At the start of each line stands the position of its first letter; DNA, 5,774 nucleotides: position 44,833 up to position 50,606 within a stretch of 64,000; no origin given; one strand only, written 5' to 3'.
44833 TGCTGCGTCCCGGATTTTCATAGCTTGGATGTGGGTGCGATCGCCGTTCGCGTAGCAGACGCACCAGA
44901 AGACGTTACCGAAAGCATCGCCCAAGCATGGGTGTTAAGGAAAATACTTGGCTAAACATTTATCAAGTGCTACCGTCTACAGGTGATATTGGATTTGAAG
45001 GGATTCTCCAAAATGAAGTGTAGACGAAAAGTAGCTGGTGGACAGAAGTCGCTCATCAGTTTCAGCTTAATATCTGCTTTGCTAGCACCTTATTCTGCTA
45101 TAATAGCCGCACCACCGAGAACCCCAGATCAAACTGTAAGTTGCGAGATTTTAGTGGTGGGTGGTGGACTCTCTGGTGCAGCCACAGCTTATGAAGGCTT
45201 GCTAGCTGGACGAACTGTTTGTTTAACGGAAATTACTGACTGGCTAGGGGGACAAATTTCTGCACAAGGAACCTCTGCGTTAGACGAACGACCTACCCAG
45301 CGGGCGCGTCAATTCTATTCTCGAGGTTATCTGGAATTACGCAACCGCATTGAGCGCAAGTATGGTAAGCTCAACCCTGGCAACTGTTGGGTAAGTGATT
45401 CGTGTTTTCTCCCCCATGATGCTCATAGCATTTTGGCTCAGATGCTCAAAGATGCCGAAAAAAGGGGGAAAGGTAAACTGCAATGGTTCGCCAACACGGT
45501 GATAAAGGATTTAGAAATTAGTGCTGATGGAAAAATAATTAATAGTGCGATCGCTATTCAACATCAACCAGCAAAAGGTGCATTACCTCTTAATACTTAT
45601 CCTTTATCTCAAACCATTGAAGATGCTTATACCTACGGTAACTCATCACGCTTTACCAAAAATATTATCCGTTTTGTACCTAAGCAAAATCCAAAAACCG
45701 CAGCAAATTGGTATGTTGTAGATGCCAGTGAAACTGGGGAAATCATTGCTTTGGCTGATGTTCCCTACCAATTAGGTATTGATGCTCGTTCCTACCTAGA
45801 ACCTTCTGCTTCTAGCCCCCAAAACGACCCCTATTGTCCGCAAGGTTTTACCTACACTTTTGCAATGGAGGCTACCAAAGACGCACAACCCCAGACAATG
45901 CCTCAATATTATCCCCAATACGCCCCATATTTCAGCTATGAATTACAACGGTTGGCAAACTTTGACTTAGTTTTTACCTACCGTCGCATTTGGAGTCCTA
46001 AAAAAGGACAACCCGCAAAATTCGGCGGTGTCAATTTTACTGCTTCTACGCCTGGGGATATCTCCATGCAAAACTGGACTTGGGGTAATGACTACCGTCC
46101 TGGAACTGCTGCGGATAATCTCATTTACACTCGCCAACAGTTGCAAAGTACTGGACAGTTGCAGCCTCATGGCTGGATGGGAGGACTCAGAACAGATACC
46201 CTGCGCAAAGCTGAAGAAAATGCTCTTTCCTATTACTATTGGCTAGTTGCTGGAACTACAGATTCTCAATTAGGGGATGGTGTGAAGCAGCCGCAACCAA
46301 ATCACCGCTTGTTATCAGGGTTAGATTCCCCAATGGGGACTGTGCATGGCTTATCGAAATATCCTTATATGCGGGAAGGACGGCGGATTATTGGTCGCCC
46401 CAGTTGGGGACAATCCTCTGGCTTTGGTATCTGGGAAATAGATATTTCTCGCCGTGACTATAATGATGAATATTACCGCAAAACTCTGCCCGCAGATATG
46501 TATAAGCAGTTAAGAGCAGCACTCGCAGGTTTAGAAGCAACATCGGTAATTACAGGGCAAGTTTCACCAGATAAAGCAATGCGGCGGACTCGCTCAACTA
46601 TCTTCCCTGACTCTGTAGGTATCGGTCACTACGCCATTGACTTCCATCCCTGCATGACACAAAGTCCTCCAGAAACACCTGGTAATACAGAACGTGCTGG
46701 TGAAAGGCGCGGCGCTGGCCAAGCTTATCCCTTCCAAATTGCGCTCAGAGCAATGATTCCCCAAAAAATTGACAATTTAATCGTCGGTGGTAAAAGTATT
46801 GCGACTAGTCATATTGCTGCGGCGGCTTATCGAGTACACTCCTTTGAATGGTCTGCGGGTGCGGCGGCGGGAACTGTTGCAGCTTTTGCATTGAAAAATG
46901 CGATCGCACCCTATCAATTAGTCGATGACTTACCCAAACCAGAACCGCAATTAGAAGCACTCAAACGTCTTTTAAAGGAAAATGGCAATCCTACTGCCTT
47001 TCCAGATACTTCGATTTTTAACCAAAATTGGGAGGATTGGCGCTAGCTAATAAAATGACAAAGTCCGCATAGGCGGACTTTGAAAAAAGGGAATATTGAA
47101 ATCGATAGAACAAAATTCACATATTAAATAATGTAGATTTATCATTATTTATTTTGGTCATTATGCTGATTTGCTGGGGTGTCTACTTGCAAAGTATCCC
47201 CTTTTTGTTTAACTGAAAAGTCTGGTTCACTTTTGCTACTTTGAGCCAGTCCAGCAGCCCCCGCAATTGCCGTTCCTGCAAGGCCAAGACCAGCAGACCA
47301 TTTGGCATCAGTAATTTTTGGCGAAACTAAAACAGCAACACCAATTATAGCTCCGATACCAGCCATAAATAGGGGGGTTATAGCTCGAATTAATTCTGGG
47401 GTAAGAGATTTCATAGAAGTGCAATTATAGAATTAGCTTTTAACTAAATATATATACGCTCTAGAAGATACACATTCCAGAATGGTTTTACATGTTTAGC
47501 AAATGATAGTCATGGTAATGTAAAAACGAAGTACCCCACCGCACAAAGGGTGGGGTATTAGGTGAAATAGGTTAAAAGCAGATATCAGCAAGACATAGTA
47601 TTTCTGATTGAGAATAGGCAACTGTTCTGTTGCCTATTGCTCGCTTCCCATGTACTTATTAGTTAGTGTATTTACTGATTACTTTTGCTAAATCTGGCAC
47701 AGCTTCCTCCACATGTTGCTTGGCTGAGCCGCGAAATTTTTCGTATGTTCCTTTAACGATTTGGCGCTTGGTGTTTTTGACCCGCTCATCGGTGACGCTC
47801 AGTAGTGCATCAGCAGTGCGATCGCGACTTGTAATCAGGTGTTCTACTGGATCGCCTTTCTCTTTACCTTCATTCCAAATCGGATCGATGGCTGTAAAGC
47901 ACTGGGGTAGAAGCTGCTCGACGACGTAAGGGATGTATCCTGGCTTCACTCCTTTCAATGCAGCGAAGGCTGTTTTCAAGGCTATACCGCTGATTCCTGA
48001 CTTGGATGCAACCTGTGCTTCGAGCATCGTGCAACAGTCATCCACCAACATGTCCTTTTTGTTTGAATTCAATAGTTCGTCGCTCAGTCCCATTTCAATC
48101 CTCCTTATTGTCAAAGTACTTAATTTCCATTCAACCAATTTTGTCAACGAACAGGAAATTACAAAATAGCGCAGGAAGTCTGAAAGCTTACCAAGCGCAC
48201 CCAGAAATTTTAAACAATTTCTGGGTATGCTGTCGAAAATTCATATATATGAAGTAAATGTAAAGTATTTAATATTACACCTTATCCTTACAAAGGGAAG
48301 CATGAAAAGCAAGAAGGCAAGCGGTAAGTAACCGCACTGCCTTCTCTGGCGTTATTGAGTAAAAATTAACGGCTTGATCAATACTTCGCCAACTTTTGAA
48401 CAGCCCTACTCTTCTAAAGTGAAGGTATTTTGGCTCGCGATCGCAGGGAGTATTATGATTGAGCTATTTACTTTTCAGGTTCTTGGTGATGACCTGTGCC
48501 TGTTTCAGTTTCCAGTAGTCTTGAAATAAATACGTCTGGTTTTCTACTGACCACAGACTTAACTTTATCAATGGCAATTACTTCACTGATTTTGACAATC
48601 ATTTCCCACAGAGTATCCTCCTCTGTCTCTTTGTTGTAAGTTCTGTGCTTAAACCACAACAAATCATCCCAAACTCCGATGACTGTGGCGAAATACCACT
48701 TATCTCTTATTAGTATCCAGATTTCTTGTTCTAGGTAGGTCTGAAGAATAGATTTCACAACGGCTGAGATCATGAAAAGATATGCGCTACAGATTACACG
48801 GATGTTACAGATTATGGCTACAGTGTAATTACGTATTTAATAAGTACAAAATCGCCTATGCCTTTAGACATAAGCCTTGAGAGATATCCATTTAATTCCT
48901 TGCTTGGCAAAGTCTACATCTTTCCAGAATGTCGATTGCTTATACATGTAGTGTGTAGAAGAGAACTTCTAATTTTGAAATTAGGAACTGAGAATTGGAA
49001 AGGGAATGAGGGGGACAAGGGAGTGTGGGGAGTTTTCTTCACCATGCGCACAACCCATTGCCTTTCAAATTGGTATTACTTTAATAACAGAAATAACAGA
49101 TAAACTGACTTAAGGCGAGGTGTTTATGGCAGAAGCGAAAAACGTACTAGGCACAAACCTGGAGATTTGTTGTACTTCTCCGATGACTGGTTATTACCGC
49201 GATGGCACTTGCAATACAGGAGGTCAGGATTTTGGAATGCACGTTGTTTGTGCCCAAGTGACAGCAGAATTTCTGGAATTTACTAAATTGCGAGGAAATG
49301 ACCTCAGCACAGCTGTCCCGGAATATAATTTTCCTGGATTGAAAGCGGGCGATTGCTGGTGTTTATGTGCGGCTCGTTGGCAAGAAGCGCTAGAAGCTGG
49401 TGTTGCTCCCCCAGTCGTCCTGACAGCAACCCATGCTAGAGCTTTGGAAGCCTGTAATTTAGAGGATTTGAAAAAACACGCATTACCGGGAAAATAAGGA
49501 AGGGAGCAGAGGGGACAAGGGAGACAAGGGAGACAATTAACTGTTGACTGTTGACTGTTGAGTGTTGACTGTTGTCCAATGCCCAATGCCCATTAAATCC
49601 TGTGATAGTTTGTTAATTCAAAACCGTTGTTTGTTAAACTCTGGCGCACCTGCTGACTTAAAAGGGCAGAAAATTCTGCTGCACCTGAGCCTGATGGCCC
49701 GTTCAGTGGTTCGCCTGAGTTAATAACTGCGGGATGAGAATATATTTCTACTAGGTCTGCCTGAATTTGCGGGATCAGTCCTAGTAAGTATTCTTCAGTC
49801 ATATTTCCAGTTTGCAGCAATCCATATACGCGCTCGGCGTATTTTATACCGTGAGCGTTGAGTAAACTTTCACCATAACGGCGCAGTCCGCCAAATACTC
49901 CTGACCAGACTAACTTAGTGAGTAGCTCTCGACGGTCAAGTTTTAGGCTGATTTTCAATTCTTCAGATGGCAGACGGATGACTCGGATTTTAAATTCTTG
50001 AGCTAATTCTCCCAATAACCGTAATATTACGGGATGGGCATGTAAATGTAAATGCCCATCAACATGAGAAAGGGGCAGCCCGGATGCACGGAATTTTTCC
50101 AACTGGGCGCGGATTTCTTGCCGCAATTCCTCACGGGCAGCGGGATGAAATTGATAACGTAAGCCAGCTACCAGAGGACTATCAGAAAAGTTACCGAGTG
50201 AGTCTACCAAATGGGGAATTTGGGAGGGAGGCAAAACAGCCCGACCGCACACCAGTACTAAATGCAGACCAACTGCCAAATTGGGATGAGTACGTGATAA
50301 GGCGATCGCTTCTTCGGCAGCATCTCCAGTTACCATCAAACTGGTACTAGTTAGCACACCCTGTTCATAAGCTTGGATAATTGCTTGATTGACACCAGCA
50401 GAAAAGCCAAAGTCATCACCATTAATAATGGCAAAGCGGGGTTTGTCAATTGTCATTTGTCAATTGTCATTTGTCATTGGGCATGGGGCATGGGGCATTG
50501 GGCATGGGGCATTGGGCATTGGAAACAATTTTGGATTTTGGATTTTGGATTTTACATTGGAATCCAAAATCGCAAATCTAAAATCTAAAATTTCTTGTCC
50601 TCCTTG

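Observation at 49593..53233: hpnC/D-like, hpnJ, hpnK operon with STRR-filled spacers; hpnI not seen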

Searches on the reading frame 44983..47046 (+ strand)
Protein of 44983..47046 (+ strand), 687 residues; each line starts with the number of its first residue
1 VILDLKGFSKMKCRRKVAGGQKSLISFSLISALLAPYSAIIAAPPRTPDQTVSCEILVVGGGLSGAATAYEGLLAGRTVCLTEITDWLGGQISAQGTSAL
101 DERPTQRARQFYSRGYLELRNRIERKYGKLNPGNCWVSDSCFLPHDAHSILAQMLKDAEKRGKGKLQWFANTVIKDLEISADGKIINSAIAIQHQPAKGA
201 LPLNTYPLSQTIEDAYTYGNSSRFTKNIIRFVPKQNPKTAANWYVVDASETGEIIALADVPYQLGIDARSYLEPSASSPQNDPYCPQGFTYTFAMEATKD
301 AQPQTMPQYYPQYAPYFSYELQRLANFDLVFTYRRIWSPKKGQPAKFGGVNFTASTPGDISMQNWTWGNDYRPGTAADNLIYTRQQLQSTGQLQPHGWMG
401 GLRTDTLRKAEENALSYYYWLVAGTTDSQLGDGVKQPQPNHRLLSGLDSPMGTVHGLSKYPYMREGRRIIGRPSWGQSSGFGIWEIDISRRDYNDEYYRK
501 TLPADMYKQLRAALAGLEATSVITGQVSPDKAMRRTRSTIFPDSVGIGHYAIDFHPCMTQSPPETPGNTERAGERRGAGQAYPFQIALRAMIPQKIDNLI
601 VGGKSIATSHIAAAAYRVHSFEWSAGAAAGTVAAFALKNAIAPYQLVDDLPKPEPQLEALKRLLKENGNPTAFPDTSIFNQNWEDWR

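Call 9: search_protein_families(library=pfam, proteins=[window:44983-47046:+])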
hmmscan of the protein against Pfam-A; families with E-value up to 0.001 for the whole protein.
window:44983-47046:+ (687 aa): 2 families
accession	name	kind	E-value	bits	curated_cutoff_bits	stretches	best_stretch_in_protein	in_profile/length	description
PF12831.13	FAD_oxidored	-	2.3e-55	189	27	3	537-648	308-408/416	FAD dependent oxidoreductase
PF01266.30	DAO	-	3.4e-05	24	27.9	1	56-128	2-79/353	FAD dependent oxidoreductase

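Call 75: search_protein_families(library=ncbifam, proteins=[window:44983-47046:+], max_evalue=1e-8)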
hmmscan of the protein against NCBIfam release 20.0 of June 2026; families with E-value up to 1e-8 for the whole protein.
window:44983-47046:+ (687 aa): 0 families

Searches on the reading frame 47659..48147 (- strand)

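Call 9: search_protein_families(library=pfam, proteins=[window:47659-48147:-])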
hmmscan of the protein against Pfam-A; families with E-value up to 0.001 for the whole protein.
window:47659-48147:- (162 aa): 1 family
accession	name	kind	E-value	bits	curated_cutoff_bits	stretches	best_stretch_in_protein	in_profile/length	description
PF21893.1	DUF6918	-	1.6e-52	178.1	27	1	21-160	1-140/141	Family of unknown function (DUF6918)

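Call 75: search_protein_families(library=ncbifam, proteins=[window:47659-48147:-], max_evalue=1e-8)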
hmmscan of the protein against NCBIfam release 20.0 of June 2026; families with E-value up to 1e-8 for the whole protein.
window:47659-48147:- (162 aa): 0 families

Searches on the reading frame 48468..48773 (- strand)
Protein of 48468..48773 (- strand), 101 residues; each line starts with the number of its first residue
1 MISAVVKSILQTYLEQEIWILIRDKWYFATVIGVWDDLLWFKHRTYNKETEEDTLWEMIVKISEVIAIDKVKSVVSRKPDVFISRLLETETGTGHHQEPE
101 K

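Call 9: search_protein_families(library=pfam, proteins=[window:48468-48773:-])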
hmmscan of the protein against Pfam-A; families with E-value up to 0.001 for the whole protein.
window:48468-48773:- (101 aa): 1 family
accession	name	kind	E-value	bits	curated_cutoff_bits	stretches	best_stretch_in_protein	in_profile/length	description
PF20384.3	DUF6679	-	0.00077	19.9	23.9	1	15-82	13-82/103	Family of unknown function (DUF6679)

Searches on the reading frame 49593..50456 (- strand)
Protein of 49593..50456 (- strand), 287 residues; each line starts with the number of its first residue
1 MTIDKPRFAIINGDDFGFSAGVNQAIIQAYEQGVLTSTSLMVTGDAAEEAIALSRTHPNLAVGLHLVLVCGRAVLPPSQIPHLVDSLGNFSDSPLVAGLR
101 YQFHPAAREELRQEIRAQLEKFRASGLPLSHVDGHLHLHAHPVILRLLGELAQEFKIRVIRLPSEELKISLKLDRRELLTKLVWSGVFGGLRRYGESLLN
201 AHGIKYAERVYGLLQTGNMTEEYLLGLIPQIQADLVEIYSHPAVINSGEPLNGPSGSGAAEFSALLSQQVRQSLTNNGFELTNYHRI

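Call 5: search_protein_families(library=ncbifam, proteins=[window:49593-50456:-])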
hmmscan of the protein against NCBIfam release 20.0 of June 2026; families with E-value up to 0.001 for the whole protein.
window:49593-50456:- (287 aa): 3 families
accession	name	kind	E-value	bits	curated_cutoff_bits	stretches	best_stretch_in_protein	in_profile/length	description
TIGR03473.1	HpnK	hypoth_equivalog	2.7e-86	289.3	232.6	1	7-285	2-279/283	hopanoid biosynthesis-associated protein HpnK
NF002559.0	PRK02134.1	equivalog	5.2e-43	147.4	227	1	9-160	5-150/249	chitin disaccharide deacetylase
NF052308.1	CarbhyDeactlThm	equivalog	1.3e-10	41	400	1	3-183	8-174/265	carbohydrate deacetylase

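Call 6: search_protein_families(library=pfam, proteins=[window:49593-50456:-])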
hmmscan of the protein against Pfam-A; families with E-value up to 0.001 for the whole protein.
window:49593-50456:- (287 aa): 1 family
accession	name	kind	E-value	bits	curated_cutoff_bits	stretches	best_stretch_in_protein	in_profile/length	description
PF04794.17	YdjC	-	8.8e-74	249.1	29.7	1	10-274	3-264/266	YdjC-like protein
